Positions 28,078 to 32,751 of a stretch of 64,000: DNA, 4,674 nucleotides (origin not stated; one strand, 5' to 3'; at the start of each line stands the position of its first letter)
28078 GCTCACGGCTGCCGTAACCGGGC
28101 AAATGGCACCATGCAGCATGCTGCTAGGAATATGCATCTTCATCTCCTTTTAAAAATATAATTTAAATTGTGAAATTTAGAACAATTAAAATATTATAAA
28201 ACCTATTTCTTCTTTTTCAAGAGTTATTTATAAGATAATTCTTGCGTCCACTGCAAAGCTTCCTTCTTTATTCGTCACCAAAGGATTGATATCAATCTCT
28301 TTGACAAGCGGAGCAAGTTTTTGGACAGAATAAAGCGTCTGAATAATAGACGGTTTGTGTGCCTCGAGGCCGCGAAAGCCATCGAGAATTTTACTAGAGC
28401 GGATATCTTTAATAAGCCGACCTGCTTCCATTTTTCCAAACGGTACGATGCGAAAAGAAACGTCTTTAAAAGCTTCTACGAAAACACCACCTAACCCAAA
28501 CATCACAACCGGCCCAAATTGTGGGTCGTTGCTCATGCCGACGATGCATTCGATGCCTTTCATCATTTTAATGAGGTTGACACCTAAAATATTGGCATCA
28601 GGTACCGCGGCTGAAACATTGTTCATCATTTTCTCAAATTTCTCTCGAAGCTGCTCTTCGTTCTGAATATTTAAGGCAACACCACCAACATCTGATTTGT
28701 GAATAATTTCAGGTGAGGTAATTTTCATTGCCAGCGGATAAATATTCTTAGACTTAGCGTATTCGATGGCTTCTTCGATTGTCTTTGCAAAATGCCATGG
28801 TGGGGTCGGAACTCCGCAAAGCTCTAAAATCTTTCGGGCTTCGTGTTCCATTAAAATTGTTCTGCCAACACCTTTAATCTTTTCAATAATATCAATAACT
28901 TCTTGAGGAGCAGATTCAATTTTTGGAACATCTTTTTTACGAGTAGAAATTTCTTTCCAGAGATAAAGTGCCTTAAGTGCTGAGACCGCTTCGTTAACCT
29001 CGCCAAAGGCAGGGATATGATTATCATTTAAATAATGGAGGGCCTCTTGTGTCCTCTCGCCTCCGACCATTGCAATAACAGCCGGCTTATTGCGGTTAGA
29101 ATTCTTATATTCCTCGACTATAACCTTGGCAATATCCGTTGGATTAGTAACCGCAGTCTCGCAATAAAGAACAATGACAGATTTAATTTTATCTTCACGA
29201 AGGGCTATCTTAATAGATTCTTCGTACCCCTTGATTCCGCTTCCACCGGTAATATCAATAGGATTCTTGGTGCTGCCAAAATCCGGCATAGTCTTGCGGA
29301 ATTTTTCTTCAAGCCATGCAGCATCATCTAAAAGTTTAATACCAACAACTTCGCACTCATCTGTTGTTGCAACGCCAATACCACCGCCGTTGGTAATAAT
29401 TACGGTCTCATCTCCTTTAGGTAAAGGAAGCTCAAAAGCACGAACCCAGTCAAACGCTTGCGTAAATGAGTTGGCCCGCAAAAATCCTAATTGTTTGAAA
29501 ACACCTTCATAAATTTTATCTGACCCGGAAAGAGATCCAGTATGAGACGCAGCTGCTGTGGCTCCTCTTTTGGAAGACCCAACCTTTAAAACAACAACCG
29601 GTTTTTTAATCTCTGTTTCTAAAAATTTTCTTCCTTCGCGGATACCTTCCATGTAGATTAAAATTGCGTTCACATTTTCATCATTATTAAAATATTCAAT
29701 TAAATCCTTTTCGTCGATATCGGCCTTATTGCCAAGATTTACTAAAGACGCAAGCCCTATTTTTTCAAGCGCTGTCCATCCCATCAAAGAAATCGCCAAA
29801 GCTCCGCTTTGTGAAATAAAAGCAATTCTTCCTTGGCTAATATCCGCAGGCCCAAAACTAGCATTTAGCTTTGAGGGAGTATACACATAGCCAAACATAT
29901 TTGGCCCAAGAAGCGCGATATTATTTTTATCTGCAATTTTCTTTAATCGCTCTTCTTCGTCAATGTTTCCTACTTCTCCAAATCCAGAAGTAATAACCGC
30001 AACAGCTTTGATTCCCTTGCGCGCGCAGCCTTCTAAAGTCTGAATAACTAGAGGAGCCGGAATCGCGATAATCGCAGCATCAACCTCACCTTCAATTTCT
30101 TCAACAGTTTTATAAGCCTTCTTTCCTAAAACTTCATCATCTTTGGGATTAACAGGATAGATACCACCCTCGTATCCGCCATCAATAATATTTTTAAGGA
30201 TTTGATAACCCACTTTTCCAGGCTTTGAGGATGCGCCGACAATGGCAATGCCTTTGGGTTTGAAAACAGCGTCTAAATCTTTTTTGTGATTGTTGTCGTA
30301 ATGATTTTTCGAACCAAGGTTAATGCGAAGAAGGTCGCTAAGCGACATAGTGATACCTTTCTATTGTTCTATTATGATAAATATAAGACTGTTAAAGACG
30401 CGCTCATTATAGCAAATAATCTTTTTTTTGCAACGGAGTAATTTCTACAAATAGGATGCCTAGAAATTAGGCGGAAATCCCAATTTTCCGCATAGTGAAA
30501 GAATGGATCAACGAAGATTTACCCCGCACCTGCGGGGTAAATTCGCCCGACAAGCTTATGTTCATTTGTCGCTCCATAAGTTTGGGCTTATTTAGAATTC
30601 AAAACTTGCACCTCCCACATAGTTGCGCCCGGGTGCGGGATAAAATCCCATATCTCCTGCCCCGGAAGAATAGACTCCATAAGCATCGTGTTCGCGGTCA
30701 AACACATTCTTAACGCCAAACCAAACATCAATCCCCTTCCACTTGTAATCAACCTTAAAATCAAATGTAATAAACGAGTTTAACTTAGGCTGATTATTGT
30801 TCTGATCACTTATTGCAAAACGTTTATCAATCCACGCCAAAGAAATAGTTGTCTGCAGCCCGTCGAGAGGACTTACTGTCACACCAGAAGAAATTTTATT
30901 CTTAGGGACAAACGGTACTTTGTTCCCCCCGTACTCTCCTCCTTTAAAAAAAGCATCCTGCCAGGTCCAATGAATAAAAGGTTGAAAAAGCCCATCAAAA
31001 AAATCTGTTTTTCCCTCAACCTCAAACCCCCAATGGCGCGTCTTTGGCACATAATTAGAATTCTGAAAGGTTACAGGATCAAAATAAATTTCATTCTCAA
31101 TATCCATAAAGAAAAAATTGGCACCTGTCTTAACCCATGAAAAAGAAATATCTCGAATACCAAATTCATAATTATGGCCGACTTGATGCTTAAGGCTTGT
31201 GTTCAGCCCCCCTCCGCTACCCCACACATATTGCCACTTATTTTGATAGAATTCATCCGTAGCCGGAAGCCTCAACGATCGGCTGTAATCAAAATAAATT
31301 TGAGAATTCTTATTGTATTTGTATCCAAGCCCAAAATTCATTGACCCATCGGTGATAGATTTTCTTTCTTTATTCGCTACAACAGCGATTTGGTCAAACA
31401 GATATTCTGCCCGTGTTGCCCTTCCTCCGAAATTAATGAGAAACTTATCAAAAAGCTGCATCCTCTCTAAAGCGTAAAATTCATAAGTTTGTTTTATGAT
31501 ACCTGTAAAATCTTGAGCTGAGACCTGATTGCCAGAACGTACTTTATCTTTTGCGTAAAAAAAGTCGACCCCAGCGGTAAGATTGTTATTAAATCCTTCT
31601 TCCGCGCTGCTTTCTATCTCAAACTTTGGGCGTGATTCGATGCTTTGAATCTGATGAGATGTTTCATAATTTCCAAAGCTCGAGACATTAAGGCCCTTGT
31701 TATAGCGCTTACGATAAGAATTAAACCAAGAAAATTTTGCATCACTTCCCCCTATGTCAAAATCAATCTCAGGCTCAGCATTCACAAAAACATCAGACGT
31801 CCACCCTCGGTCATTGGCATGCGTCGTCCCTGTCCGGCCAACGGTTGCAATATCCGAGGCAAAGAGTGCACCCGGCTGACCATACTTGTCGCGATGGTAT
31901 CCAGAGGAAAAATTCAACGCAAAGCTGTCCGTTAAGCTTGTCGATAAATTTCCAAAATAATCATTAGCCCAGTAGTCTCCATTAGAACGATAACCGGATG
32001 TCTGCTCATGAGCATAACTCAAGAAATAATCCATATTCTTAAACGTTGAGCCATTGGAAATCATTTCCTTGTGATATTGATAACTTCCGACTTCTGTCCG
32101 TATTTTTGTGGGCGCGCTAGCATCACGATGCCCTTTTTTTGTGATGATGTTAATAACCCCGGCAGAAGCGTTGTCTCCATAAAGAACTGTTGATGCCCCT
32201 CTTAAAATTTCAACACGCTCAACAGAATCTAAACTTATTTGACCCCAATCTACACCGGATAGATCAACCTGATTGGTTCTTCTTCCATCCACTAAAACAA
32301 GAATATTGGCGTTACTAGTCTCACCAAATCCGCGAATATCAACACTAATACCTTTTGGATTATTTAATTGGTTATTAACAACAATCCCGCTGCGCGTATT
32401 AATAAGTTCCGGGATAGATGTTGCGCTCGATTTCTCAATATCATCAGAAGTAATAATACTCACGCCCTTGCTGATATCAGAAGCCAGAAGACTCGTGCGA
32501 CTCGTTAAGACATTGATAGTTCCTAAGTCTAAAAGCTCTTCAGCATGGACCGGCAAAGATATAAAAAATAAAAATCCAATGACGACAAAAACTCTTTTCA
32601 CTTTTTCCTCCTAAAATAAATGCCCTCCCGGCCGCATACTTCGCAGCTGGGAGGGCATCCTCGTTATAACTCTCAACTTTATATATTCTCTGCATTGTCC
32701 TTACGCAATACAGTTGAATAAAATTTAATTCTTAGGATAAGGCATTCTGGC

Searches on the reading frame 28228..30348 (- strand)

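Call 91: search_protein_families(library=pfam, proteins=[window:28228-30348:-], max_evalue=0.00001)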
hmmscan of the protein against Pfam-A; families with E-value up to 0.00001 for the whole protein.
window:28228-30348:- (706 aa): 5 families
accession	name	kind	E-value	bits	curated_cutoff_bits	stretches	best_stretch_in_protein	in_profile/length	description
PF13549.11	ATP-grasp_5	-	3e-68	229.9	27.6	1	495-706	6-221/221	ATP-grasp domain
PF13607.11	Succ_CoA_lig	-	3.3e-47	160.2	27.4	1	172-305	1-138/138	Succinyl-CoA ligase like flavodoxin domain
PF19045.5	Ligase_CoA_2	-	9.8e-27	94.4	23.7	1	316-466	2-156/162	Ligase-CoA domain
PF13380.12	CoA_binding_2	-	1.5e-22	80.7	22.8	1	33-151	2-110/116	CoA binding domain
PF02629.25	CoA_binding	-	1.2e-13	52.1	22.3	1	30-122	2-97/97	CoA binding domain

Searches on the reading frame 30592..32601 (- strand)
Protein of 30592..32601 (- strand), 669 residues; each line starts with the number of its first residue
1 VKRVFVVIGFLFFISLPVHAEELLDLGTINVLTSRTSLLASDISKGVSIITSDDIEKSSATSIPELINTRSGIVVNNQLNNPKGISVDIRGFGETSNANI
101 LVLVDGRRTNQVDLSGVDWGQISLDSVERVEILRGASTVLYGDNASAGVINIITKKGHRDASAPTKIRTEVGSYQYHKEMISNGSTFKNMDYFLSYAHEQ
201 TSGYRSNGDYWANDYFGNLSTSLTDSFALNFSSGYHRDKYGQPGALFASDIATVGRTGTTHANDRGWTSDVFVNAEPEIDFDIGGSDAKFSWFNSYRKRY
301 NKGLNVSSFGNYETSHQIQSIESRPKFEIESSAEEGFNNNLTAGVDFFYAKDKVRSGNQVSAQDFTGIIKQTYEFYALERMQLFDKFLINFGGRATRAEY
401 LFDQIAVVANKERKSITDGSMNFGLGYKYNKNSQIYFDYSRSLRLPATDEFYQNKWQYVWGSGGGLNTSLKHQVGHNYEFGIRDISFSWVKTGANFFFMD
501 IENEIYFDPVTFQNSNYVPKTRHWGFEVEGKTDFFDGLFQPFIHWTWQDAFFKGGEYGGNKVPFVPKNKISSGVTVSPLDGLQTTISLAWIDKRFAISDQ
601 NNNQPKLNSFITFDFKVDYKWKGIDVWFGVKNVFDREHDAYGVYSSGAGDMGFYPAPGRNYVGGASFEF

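Call 91: search_protein_families(library=pfam, proteins=[window:30592-32601:-], max_evalue=0.00001)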
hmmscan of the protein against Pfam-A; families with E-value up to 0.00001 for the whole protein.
window:30592-32601:- (669 aa): 2 families
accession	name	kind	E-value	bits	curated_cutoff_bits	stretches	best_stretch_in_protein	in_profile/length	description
PF00593.30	TonB_dep_Rec_b-barrel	-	1.5e-33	117.7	27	1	199-633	12-436/436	TonB dependent receptor-like, beta-barrel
PF07715.20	Plug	-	1.2e-21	77.7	23.9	1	42-149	4-107/107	TonB-dependent Receptor Plug Domain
